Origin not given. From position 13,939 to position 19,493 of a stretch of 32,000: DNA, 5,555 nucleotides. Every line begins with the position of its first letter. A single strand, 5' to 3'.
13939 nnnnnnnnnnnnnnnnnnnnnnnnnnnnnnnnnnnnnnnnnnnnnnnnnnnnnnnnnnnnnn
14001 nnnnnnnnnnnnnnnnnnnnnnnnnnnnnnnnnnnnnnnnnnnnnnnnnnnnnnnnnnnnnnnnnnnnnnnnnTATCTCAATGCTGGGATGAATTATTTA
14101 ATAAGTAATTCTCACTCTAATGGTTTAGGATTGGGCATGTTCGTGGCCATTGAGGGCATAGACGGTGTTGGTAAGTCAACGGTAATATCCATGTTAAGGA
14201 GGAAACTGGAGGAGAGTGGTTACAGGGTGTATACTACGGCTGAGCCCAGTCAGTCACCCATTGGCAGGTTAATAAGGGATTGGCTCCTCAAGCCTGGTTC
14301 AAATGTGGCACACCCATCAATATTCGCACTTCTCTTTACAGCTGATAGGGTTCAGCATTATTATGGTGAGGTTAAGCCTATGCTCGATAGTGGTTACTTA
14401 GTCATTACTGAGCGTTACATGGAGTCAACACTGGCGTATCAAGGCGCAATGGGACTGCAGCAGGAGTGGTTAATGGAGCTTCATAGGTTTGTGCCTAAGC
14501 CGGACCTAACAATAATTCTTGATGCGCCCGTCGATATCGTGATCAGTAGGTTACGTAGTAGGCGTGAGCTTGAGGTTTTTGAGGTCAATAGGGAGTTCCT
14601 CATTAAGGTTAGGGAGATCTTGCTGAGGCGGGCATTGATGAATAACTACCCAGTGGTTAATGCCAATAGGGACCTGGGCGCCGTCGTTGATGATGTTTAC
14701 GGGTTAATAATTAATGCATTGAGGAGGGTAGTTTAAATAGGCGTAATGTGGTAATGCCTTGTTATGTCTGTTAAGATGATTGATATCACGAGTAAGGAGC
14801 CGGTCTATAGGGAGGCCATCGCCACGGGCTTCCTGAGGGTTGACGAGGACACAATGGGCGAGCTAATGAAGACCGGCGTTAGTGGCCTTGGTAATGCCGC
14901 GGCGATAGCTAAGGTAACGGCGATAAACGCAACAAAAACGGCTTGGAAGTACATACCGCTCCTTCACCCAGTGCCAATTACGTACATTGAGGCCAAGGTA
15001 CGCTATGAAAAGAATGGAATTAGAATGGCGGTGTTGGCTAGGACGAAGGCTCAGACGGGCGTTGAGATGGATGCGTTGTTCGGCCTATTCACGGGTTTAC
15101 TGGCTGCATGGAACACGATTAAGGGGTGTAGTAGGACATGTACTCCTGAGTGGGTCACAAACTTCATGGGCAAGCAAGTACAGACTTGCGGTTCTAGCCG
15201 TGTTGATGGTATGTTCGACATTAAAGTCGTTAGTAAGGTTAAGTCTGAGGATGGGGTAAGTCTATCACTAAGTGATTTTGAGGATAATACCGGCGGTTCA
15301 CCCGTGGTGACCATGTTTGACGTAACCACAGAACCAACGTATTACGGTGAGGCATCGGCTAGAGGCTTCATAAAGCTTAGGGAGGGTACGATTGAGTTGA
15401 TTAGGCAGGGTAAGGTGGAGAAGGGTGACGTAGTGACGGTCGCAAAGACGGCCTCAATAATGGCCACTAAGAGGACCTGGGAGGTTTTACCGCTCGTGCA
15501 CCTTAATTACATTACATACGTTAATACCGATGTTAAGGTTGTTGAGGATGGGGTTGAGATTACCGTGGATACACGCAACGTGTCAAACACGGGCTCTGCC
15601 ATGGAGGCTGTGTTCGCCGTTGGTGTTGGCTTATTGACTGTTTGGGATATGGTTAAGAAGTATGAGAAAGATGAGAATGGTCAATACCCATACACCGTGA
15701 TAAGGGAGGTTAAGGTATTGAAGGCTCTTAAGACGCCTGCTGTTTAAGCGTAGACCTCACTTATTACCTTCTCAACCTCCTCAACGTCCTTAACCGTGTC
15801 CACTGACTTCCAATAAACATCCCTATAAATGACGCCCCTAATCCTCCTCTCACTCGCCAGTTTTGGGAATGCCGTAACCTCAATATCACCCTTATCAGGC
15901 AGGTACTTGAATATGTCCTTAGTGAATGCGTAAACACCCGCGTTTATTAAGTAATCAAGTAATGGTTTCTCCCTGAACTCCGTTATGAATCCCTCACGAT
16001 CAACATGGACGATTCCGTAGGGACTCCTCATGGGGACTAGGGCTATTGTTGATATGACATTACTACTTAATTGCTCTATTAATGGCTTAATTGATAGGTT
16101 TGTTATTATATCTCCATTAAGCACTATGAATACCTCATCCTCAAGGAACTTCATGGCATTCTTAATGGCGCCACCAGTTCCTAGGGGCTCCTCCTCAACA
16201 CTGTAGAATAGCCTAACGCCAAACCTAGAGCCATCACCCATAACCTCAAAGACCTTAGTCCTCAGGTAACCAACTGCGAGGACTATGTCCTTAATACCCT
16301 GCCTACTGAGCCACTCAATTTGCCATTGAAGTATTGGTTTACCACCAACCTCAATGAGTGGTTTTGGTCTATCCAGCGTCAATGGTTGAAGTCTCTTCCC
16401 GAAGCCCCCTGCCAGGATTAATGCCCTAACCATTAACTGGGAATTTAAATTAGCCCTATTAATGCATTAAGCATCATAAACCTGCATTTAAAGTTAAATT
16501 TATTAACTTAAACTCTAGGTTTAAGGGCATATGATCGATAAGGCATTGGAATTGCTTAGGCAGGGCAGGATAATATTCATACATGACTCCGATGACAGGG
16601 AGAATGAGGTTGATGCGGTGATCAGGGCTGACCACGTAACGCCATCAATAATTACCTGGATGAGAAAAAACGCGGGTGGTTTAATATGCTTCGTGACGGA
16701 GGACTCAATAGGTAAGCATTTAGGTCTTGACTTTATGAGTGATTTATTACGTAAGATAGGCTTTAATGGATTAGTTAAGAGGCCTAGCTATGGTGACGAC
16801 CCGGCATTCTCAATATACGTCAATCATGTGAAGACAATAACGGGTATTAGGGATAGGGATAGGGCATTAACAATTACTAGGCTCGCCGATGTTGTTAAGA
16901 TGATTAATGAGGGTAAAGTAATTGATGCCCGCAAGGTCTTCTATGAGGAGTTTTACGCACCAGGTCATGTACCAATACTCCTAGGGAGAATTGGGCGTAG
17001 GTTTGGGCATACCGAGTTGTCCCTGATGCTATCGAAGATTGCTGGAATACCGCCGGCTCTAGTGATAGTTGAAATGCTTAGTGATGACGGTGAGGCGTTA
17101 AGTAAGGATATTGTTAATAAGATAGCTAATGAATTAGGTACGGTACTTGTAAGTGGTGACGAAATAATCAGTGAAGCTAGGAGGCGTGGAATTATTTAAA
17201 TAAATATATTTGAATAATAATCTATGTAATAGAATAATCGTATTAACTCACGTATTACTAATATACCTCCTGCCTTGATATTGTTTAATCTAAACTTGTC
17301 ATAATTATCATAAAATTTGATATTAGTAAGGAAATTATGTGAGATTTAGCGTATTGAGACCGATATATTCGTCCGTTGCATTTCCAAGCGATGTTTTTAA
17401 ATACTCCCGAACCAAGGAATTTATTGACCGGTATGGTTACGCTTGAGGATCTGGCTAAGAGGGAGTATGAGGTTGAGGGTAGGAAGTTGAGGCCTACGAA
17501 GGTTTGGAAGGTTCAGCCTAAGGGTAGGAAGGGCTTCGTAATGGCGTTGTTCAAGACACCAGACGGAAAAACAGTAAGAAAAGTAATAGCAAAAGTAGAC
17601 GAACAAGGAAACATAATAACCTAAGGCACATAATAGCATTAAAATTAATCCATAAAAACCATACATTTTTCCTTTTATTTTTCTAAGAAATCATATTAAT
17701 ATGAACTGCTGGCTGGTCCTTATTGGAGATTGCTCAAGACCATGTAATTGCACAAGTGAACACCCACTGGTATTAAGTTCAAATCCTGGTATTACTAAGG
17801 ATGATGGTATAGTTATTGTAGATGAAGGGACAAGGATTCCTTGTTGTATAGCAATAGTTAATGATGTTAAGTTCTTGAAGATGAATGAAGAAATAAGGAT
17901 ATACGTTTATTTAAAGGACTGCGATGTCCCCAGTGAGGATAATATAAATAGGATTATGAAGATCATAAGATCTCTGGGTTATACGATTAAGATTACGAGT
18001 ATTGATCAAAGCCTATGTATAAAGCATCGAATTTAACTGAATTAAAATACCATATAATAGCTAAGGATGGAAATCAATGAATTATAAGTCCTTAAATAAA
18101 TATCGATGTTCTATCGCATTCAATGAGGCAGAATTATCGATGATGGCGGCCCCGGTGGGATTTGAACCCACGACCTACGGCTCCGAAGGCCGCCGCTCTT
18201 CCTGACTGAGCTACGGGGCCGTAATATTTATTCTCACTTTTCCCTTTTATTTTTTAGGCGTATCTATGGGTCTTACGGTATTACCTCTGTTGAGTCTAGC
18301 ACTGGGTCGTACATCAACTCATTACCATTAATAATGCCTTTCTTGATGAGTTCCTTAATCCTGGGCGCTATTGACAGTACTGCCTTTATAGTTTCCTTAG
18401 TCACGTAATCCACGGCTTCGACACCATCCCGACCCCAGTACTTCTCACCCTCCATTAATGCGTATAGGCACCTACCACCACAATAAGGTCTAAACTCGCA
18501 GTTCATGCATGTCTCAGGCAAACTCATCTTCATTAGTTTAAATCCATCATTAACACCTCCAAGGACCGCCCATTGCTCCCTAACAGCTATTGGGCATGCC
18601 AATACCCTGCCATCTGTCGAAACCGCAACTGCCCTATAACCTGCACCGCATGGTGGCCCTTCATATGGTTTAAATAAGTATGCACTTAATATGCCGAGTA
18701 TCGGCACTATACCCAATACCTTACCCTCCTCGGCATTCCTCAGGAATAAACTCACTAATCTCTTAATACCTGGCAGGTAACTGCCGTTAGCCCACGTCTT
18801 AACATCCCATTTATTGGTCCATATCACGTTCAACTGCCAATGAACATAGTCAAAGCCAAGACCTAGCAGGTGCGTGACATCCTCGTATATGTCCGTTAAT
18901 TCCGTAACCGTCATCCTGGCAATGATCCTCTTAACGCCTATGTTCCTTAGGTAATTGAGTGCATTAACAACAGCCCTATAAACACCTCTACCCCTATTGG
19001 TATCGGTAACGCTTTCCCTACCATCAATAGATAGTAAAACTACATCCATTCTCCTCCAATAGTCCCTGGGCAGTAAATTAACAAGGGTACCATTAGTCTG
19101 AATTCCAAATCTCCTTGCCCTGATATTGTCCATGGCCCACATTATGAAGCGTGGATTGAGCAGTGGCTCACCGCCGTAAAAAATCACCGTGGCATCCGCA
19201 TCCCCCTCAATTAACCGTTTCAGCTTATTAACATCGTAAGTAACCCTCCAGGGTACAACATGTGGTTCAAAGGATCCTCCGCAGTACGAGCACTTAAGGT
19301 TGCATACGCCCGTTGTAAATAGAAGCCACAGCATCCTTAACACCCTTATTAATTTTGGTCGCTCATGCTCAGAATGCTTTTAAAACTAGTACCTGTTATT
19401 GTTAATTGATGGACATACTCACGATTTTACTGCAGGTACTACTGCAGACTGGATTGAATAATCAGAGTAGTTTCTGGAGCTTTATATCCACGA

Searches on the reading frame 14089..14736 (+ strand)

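Call 62: search_protein_families(library=pfam, proteins=[window:14089-14736:+], max_evalue=0.00001)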
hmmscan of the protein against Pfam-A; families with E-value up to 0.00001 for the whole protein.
window:14089-14736:+ (215 aa): 2 families
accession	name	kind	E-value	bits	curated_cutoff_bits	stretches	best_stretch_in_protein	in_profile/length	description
PF02223.23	Thymidylate_kin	-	1.7e-44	152.2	27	1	21-202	1-184/185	Thymidylate kinase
PF01712.25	dNK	-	8.7e-06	26.1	27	0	20-174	2-159/203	Deoxynucleoside kinase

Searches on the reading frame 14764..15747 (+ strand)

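Call 62: search_protein_families(library=pfam, proteins=[window:14764-15747:+], max_evalue=0.00001)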
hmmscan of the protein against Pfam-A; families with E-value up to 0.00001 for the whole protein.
window:14764-15747:+ (327 aa): 1 family
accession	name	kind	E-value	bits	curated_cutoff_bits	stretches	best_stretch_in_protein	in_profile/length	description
PF01967.27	MoaC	-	2.6e-64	215.7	27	2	184-320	1-132/136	MoaC family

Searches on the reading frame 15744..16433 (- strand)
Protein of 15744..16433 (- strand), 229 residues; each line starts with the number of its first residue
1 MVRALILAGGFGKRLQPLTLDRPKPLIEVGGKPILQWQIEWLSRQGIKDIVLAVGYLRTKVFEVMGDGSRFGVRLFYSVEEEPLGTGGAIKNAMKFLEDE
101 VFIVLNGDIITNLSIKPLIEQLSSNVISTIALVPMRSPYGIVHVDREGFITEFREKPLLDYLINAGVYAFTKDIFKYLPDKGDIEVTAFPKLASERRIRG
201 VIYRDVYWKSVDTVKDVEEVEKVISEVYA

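Call 62: search_protein_families(library=pfam, proteins=[window:15744-16433:-], max_evalue=0.00001)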
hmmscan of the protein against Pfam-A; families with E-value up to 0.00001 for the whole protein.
window:15744-16433:- (229 aa): 2 families
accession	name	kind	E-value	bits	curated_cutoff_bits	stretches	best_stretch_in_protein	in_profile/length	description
PF00483.29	NTP_transferase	-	2.2e-38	132.7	21.2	1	4-222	2-240/245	Nucleotidyl transferase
PF12804.13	NTP_transf_3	-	7.6e-13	49.4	27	1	4-122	1-111/160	MobA-like NTP transferase domain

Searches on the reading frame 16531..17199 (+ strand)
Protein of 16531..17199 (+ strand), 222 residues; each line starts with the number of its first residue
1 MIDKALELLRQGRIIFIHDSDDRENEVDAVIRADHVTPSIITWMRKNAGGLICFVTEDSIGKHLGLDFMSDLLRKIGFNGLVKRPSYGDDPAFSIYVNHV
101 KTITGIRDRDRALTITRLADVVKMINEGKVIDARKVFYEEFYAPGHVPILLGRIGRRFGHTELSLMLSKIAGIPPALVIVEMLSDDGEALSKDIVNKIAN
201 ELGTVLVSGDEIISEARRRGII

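Call 62: search_protein_families(library=pfam, proteins=[window:16531-17199:+], max_evalue=0.00001)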
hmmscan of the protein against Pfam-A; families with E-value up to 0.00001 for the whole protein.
window:16531-17199:+ (222 aa): 1 family
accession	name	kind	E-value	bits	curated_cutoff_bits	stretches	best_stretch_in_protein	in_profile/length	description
PF00926.24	DHBP_synthase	-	1.5e-47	162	26.4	1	4-214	2-190/191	3,4-dihydroxy-2-butanone 4-phosphate synthase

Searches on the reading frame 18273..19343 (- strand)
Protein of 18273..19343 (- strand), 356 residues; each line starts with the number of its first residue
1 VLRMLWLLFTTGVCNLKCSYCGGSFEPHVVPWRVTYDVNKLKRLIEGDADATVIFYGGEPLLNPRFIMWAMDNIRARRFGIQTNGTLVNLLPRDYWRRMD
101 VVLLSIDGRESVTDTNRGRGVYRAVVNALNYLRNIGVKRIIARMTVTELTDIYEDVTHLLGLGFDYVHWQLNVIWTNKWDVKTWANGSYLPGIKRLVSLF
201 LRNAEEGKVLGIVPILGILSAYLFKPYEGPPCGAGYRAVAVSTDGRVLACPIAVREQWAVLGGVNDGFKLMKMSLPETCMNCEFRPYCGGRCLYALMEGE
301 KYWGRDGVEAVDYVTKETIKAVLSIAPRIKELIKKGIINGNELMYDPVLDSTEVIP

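Call 62: search_protein_families(library=pfam, proteins=[window:18273-19343:-], max_evalue=0.00001)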
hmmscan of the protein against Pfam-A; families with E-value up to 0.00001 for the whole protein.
window:18273-19343:- (356 aa): 1 family
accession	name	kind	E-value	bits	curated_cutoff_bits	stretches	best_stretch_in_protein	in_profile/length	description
PF04055.27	Radical_SAM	-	2.9e-14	54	29.5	1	10-146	3-150/166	Radical SAM superfamily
